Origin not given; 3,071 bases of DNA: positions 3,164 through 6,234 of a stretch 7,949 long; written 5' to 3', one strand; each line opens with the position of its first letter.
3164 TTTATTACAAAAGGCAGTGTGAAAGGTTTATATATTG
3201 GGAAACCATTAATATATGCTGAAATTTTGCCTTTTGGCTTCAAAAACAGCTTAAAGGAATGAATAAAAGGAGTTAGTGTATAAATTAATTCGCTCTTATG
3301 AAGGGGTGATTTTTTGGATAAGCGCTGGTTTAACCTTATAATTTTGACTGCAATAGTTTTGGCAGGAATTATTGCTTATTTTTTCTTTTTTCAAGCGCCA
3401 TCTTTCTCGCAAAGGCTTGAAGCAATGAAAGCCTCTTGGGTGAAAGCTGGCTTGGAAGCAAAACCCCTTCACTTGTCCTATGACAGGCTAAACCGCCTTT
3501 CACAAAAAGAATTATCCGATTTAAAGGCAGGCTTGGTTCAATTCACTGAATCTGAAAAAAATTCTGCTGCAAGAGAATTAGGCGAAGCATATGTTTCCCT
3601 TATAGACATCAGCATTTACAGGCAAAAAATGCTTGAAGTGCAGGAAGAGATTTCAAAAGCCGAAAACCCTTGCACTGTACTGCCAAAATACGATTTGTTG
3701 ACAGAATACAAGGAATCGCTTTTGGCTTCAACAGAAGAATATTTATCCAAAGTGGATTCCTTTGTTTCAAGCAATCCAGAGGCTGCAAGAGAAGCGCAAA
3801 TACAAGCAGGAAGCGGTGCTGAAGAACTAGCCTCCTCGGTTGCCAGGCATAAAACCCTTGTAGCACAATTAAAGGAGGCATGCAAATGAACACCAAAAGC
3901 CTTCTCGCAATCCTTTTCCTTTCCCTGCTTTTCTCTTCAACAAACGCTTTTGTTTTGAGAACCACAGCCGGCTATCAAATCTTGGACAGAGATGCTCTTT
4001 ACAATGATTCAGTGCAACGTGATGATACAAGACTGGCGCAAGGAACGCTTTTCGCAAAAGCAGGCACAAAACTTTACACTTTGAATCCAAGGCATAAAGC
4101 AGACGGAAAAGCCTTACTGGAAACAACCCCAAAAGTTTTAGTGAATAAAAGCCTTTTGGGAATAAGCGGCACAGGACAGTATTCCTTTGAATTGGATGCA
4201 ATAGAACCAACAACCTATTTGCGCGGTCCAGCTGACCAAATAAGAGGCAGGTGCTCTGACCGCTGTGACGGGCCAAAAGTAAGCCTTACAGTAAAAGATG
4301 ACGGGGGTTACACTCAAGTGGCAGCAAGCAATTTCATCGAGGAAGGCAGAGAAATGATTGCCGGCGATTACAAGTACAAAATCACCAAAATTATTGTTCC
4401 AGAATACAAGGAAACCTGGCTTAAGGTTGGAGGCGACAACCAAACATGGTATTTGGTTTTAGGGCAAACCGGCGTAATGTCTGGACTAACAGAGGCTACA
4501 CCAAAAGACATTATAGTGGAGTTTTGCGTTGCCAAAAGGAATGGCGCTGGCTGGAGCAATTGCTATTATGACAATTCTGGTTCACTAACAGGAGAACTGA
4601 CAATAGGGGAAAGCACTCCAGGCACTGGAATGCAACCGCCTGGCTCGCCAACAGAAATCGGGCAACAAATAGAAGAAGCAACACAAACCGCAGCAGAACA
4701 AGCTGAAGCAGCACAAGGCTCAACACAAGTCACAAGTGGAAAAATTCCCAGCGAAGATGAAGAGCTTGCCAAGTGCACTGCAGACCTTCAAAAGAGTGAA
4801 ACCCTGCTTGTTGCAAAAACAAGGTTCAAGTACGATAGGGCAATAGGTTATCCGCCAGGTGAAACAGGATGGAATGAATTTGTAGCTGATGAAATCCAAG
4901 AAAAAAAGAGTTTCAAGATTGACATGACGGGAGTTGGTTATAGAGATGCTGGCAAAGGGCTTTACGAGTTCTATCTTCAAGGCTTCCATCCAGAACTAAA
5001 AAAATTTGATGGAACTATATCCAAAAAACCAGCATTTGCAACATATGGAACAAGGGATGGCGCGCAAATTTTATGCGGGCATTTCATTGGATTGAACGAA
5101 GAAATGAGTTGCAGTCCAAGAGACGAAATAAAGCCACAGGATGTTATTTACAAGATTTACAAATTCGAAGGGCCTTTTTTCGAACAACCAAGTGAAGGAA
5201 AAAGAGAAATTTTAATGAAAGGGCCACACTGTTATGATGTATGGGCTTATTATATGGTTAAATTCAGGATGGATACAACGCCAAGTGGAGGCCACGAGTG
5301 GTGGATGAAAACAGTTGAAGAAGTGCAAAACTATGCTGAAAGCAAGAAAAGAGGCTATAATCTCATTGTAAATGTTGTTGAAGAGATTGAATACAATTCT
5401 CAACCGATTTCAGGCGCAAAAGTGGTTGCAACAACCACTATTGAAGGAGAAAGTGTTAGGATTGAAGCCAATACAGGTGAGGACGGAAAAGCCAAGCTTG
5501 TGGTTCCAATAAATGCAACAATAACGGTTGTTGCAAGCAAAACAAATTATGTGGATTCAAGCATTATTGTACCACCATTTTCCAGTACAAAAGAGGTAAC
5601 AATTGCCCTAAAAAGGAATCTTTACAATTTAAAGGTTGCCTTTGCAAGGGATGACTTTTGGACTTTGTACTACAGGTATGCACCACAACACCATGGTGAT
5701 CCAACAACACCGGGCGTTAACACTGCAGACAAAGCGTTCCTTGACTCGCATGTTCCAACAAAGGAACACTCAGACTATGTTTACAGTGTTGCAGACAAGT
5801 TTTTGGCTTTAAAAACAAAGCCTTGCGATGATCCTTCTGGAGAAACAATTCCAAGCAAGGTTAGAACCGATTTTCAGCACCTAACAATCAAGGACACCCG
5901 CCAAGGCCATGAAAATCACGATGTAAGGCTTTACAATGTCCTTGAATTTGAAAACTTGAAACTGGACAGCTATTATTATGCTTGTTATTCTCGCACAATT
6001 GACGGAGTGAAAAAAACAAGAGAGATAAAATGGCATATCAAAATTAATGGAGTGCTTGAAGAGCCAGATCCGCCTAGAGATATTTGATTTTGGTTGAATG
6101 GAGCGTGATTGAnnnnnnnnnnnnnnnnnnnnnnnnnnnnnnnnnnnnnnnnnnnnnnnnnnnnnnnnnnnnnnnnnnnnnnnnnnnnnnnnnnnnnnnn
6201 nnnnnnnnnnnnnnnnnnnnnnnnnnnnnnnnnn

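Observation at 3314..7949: Tandemly duplicated two-gene module: membrane-anchored helical protein translationally coupled to a large secreted orphan protein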

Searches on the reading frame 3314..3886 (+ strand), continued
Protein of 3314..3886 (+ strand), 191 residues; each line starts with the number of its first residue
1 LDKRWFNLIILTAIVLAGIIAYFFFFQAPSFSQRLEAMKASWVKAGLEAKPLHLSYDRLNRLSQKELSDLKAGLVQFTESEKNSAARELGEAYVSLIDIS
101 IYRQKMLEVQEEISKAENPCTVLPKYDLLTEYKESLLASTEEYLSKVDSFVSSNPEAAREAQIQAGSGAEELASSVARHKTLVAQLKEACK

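Call 87: search_protein_families(library=pfam, proteins=[L013:8028-9452:+, L013:9455-10459:+, L014:8606-9826:+, L015:6916-8736:+, L005:4876-6369:+, L007:10582-12066:+, L007:7833-9992:+], max_evalue=0.01)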
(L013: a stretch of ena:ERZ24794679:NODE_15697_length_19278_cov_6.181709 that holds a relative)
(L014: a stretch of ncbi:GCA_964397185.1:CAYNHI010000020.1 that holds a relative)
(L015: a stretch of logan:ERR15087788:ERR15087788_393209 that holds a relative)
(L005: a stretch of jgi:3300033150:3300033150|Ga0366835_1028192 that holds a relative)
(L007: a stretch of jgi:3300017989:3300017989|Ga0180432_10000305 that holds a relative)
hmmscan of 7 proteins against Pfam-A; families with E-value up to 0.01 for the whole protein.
L013:8028-9452:+ (475 aa): 0 families

L013:9455-10459:+ (335 aa): 0 families

L014:8606-9826:+ (407 aa): 0 families

L015:6916-8736:+ (607 aa): 2 families
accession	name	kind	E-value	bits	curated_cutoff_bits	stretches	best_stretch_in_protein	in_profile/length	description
PF00041.27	fn3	-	0.0024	18.5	25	0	424-468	29-65/84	Fibronectin type III domain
PF02927.20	CelD_N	-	0.0085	17.3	24.6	0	382-443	21-83/86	Cellulase N-terminal ig-like domain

L005:4876-6369:+ (498 aa): 0 families

L007:10582-12066:+ (495 aa): 0 families

L007:7833-9992:+ (720 aa): 0 families

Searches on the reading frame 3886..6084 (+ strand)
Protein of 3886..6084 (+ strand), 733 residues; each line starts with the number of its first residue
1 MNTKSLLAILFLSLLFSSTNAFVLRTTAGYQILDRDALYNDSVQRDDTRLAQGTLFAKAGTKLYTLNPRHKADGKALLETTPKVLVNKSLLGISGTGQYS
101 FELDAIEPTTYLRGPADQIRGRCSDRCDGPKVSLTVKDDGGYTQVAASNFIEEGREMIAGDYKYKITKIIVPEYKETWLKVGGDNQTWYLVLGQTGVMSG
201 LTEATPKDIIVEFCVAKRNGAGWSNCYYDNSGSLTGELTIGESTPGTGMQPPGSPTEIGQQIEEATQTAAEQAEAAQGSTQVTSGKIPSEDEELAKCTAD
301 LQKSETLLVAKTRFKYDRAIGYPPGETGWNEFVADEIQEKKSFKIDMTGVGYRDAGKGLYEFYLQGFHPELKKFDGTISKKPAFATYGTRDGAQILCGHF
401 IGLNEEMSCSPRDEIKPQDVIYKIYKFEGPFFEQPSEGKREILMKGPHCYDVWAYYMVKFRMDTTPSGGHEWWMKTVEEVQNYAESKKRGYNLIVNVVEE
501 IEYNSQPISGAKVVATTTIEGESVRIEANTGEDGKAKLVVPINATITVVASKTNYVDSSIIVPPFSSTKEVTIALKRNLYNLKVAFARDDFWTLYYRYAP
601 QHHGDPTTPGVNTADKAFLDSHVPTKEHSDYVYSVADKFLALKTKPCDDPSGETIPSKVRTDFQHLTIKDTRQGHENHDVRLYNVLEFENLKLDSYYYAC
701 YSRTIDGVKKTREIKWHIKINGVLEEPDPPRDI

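Call 6: search_protein_families(library=pfam, proteins=[window:3886-6084:+], max_evalue=1)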
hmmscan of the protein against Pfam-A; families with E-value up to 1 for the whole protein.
window:3886-6084:+ (733 aa): 2 families
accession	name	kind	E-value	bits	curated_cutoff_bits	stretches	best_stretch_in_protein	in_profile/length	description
PF13620.12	CarboxypepD_reg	-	0.00099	19.8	32.3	1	504-575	10-81/82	Carboxypeptidase regulatory-like domain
PF15534.11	Ntox35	-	0.18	12.9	23.6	1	480-537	19-72/78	Bacterial toxin 35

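Call 20: find_homologous_proteins(query=window:3886-6084:+, max_evalue=0.01)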
Query window:3886-6084:+ (733 aa): 5 proteins with E <= 0.01 among 8000 candidates.
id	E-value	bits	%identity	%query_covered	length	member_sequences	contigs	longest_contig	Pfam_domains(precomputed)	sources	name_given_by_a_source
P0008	0.0e+0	1702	100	100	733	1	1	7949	-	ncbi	ncbi:MAG: hypothetical protein QXK06_05730 [Candidatus Diapherotrites archaeon]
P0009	4.3e-185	635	45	98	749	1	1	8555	PF13620.13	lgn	-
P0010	5.5e-121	423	29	91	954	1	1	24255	PF02369.23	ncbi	ncbi:MAG: Ig-like domain-containing protein [Candidatus Diapherotrites archaeon]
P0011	6.5e-108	380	33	98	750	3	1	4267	PF13620.13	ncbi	-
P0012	9.3e-70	254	28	99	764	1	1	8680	-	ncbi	-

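Call 46: search_protein_families(library=ncbifam, proteins=[window:3886-6084:+], max_evalue=0.1)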
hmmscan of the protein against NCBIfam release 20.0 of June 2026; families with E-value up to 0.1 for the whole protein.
window:3886-6084:+ (733 aa): 0 families

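Call 64: predict_structure(alignment_id=A7)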
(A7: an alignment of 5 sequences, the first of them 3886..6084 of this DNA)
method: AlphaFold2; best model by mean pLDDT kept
length: 733 residues; sequences in the alignment: 5
mean_pLDDT: 56.5   pTM: 0.37
mean pLDDT of the five models: 56.5, 55.4, 54.6, 53.0, 52.3
residues with pLDDT >= 90: 53; 70-90: 187; 50-70: 154; < 50: 339
segments of 3 or more residues with pLDDT < 50: 1-21, 29-82, 92-96, 108-130, 138-162, 172-207, 217-219, 221-225, 227-341, 349-353, 433-449, 466-468, 473-490, 729-733
pLDDT, mean of each block of 10 residues (from residue 1): 35 34 52 32 34 33 31 42 53 51 52 35 37 48 33 33 53 39 31 31 44 53 41 30 23 28 29 25 25 43 40 33 34 33 55 56 67 62 75 71 77 57 68 45 43 63 54 48 42 84 74 80 72 82 82 88 84 87 86 87 80 83 91 89 88 89 84 72 90 87 73 82 64 38
secondary structure, 60 per line:
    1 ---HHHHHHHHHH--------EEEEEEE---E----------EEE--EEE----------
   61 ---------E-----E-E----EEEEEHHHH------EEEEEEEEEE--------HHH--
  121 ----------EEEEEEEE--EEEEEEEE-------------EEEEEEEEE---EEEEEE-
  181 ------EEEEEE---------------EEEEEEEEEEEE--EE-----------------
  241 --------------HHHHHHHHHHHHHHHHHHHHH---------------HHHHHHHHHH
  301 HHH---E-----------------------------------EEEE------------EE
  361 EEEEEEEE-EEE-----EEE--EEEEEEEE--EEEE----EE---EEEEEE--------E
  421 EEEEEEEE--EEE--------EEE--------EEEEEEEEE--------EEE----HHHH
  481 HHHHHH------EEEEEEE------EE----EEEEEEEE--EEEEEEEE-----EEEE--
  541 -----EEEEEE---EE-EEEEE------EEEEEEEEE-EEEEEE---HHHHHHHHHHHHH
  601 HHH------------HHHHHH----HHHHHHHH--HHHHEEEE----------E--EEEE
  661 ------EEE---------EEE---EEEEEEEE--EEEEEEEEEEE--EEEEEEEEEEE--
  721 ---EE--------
elements in order (helices of 4 or more, strands of 3 or more residues): H4-13 E22-28 E43-45 E48-50 E83-87 H88-91 E98-107 E131-138 E141-148 E162-170 E174-179 E187-192 E208-219 H255-275 H291-303 E343-346 E359-368 E370-372 E378-380 E383-390 E393-396 E406-411 E420-428 E431-433 E442-444 E453-461 E470-472 H477-486 E493-499 E512-519 E522-529 E535-538 E546-551 E558-562 E569-577 E579-584 H588-603 H616-621 H626-633 H636-639 E640-643 E657-660 E667-669 E679-681 E685-692 E695-705 E708-718

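Call 68: fold_search(model_id=the predicted structure, library=pdb)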
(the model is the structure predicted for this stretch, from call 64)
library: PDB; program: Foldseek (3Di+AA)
matches with E <= 10: 969; with E <= 0.001: 1
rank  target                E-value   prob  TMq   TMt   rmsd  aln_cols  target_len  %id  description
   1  8qox_B                1.1e-04  1.00  0.12  0.19  21.7       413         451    9  Two-component assembly of SlaA and SlaB S-layer proteins of Sulfolobus acidocaldarius (released 2024-02-21)
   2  2nsm                  2.0e-03  1.00  0.10  0.17   4.8       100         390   19  Crystal structure of the human carboxypeptidase N (Kininase I) catalytic domain (released 2007-04-24)
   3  3e8v                  2.1e-03  1.00  0.10  0.76   2.9        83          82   22  Crystal structure of a possible transglutaminase-family protein proteolytic fragment from Bacteroides fragilis (released 2008-09-02)
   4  7u8t_A                3.5e-03  0.33  0.11  0.13  23.6       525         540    8  Vps13 adaptor binding domain in complex with Mcp1 PxP motif peptide (released 2022-03-30)
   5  1qmu_A                4.4e-03  1.00  0.10  0.19   7.9       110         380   20  Duck carboxypeptidase D domain II (released 2000-10-13)
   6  6fwv_B                4.7e-03  0.80  0.12  0.16  18.5       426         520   12  The Bacillus anthracis TIE protein (released 2018-08-08)
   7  4fl4_C                5.2e-03  0.97  0.11  0.24  18.4       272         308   13  Scaffoldin conformation and dynamics revealed by a ternary complex from the Clostridium thermocellum cellulosome (released 2012-06-27)
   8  10ps                  5.2e-03  0.63  0.12  0.15  22.1       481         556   11  Crystal structure of SdrD A2-A3-B1-B2 domains from Staphylococcus aureus JH1 (released 2026-02-11)
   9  9h68_C                6.3e-03  1.00  0.09  0.15  17.5       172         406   17  Crystal Structure of the spore gernation lytic transglycosylase SleC from Clostridioides difficile in its zymogenic fo (released 2025-02-12)
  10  5aq0_B                7.0e-03  1.00  0.10  0.72   3.6        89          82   17  The structure of the Transthyretin-like domain of the first catalytic domain of the HUMAN Carboxypeptidase D (released 2016-09-28)
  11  3njx                  7.3e-03  0.23  0.11  0.14  27.1       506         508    9  Rhamnogalacturonan Lyase from Aspergillus aculeatus mutant H210A (released 2010-10-06)
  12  3phs                  9.0e-03  0.98  0.13  0.33  11.6       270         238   12  Crystal Structure of GBS52, the minor pilin in gram-positive pathogen Streptococcus agalactiae (released 2010-11-17)
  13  6fb3_A                1.2e-02  0.82  0.10  0.04  21.7       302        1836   10  Teneurin 2 Partial Extracellular Domain (released 2018-03-28)
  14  1nkg                  1.2e-02  0.35  0.11  0.14  21.8       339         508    9  Rhamnogalacturonan lyase from Aspergillus aculeatus (released 2004-05-25)
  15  9h68_D                1.3e-02  1.00  0.10  0.18   3.5       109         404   16  Crystal Structure of the spore gernation lytic transglycosylase SleC from Clostridioides difficile in its zymogenic fo (released 2025-02-12)
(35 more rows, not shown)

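Call 74: search_protein_families(library=padloc, proteins=[window:3886-6084:+], max_evalue=0.01)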
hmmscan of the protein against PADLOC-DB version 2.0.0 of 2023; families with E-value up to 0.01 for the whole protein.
window:3886-6084:+ (733 aa): 0 families

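Call 75: search_protein_families(library=phrogs, proteins=[window:3886-6084:+], max_evalue=0.01)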
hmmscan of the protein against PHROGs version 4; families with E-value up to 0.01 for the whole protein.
window:3886-6084:+ (733 aa): 0 families

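Call 83: find_related_loci(query=A5, collection=metagenome_contigs, flank=4000)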
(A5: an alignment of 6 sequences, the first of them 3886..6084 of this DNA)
Query A5 (733 aa) in metagenome_contigs; peptide patterns used: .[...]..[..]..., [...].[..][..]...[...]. (x = any residue, [..] = any of these).
55 stretches matched a pattern, but none encodes a relative of the query by tblastn (E <= 1e-3).

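Call 85: find_encoding_contigs(protein=P0009, flank=10000, max_places=2)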
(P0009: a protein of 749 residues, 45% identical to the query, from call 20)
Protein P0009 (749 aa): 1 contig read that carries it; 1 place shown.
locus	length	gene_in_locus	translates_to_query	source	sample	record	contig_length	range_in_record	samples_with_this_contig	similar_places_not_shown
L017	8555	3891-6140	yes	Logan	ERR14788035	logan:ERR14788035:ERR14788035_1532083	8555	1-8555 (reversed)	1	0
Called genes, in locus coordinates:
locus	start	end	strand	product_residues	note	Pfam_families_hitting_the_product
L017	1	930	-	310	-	?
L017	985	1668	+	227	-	-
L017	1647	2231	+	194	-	-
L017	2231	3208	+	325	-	-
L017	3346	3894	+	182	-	-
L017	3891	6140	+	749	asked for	PF13620:CarboxypepD_reg (weak)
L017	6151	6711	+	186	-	-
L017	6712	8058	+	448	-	PF11617:Cu-binding_MopE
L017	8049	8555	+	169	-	?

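Call 87: search_protein_families(library=pfam, proteins=[L017:2231-3205:+, L017:985-1665:+, L017:6712-8055:+], max_evalue=0.01)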
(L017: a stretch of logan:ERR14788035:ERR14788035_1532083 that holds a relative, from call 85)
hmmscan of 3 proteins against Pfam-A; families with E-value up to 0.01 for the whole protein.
L017:2231-3205:+ (325 aa): 0 families

L017:985-1665:+ (227 aa): 0 families

L017:6712-8055:+ (448 aa): 1 family
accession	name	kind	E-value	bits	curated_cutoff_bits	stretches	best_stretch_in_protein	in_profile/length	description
PF11617.13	Cu-binding_MopE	-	4.7e-10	40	27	1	272-301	1-29/30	Putative metal-binding motif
